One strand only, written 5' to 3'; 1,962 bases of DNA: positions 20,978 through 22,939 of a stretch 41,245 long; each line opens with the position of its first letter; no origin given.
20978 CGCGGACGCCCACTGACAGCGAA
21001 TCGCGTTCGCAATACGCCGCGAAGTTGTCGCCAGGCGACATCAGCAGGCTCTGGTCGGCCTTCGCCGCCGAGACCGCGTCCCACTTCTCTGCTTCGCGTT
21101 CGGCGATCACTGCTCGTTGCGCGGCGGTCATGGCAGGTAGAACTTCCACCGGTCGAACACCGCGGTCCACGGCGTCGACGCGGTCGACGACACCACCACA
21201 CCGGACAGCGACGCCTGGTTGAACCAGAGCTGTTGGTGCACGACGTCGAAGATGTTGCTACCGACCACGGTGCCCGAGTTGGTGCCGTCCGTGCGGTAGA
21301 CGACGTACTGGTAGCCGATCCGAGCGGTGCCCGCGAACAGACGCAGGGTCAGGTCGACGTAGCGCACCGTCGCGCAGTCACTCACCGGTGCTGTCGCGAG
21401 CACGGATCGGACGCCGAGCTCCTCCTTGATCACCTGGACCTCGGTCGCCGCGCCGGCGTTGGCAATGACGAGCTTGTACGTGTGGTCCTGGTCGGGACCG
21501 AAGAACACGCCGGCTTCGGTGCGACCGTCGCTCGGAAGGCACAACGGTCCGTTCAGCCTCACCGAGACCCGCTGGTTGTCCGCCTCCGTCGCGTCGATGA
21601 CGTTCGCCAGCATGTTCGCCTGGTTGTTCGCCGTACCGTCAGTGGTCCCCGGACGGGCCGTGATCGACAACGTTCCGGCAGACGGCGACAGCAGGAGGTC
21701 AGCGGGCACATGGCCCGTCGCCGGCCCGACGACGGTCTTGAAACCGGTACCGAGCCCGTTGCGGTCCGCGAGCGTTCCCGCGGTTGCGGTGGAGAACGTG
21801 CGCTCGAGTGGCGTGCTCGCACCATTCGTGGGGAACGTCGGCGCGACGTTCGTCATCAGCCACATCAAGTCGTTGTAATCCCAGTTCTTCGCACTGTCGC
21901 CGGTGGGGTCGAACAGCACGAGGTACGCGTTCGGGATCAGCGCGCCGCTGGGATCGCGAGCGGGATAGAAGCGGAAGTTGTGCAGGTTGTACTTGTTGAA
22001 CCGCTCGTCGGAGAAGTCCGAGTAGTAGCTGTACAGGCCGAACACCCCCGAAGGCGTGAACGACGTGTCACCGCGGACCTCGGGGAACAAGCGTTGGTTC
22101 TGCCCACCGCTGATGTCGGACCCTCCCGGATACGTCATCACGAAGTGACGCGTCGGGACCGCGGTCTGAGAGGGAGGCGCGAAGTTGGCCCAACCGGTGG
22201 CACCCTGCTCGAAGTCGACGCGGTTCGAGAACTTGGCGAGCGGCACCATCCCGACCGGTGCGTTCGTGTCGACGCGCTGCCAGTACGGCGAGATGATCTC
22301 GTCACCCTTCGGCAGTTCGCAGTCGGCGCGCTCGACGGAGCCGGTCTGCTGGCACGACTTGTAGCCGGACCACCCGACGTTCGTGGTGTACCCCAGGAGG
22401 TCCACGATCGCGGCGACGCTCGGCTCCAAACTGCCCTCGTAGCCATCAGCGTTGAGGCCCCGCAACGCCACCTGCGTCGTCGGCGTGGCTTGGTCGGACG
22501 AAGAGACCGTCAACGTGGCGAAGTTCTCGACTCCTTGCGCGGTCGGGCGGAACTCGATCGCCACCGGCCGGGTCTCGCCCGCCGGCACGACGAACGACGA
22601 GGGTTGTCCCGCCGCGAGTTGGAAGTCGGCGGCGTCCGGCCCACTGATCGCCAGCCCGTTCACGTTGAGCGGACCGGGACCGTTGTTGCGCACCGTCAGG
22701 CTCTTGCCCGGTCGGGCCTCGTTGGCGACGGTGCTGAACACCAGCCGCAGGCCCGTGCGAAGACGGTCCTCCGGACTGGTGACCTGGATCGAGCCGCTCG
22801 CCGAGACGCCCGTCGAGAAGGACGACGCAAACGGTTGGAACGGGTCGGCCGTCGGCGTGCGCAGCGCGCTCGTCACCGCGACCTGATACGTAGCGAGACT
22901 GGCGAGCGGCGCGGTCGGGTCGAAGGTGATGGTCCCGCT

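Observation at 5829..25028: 19.2-kb, 17-gene, nearly gap-free Wzx/Wzy-type glycan operon with an atypical tailoring set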

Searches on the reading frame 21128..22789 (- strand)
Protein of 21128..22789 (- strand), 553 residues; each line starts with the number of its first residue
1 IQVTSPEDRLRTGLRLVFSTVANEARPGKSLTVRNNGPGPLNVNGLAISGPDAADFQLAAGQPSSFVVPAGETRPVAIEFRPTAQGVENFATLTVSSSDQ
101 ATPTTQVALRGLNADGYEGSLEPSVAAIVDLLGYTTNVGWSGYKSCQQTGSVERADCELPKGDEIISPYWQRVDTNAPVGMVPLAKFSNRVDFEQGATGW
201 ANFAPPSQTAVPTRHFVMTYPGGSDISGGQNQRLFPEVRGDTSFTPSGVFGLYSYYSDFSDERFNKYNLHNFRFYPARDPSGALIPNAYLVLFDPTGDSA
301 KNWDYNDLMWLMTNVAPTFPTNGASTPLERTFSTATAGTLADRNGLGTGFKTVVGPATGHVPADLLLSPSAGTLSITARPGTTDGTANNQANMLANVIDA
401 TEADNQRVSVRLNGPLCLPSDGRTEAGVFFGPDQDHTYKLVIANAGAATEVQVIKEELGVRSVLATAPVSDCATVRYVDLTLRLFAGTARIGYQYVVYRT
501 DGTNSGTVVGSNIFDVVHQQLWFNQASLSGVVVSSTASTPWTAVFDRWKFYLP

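Call 51: find_related_loci(query=A5, collection=genome_contigs, flank=10000)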
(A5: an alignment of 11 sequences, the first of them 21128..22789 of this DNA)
Query A5 (553 aa) in genome_contigs; peptide patterns used: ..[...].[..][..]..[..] (x = any residue, [..] = any of these).
99 stretches matched a pattern; 32 encode a relative of the query (tblastn E <= 1e-3); 32 distinct loci.
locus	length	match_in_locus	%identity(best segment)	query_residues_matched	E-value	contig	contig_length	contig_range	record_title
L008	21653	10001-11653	38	1-550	1e-102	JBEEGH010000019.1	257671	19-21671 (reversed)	MAG: Acidimicrobiaceae bacterium isolate BP_82 scaffold_1464066, whole genome shotgun sequence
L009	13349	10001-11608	37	1-549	3e-94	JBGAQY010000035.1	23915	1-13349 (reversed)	MAG: Acidimicrobiales bacterium isolate MAG_AAO_H10.38 AAOH10-38_opera_contig_6592, whole genome shotgun sequence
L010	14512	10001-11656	34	1-549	3e-77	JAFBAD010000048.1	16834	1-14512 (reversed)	MAG: Acidimicrobiia bacterium isolate CP_BM_RX_R9_22 BM_RX_R9_k147_3013429, whole genome shotgun sequence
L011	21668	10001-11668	34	1-546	3e-73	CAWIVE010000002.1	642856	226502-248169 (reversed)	MAG: uncultured Actinomycetes bacterium isolate MFD02840.bin.2.63 genome assembly, contig: contig_35516, whole genome sh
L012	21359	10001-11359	36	1-457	7e-71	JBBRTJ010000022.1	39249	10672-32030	MAG: Acidimicrobiales bacterium isolate La2_metabat2.205 La2_metabat2.205_K_4109057L39249_cov_188.2930, whole genome sho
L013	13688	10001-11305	37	1-439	1e-65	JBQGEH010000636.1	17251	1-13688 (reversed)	MAG: Nakamurella sp. isolate FBaNitRs1_14 FBaNitRs1_contig636, whole genome shotgun sequence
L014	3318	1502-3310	32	1-550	1e-61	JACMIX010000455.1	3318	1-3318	MAG: Gloeobacterales cyanobacterium ES-bin-141 ES-bin-141-contig-k141_11793320, whole genome shotgun sequence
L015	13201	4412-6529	31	1-548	3e-61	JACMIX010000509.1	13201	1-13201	MAG: Gloeobacterales cyanobacterium ES-bin-141 ES-bin-141-contig-k141_13551695, whole genome shotgun sequence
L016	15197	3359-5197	31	1-548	2e-60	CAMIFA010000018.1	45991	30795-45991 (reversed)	MAG: uncultured cyanobacterium isolate 5VxgWvZHuo_bin.2.MAG genome assembly, contig: NODE_33_length_45991_cov_6.156522,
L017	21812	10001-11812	30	1-548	5e-60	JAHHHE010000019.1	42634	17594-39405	MAG: Gloeocapsa sp. UFS-A4-WI-NPMV-4B04 scaffold_277_c1, whole genome shotgun sequence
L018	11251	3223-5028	32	1-550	6e-60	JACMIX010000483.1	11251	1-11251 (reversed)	MAG: Gloeobacterales cyanobacterium ES-bin-141 ES-bin-141-contig-k141_12689486, whole genome shotgun sequence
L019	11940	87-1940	31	1-548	1e-58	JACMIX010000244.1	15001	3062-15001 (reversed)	MAG: Gloeobacterales cyanobacterium ES-bin-141 ES-bin-141-contig-k141_5948651, whole genome shotgun sequence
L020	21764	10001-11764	30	1-548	3e-59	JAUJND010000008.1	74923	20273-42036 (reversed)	MAG: Chroococcidiopsidaceae cyanobacterium YX2bin18 opera_contig_777, whole genome shotgun sequence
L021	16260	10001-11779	30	3-550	7e-58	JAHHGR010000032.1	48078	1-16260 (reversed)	MAG: Aphanocapsa lilacina HA4352-LM1 scaffold_390_c1, whole genome shotgun sequence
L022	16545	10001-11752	30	15-549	3e-56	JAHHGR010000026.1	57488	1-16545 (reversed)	MAG: Aphanocapsa lilacina HA4352-LM1 scaffold_352_c1, whole genome shotgun sequence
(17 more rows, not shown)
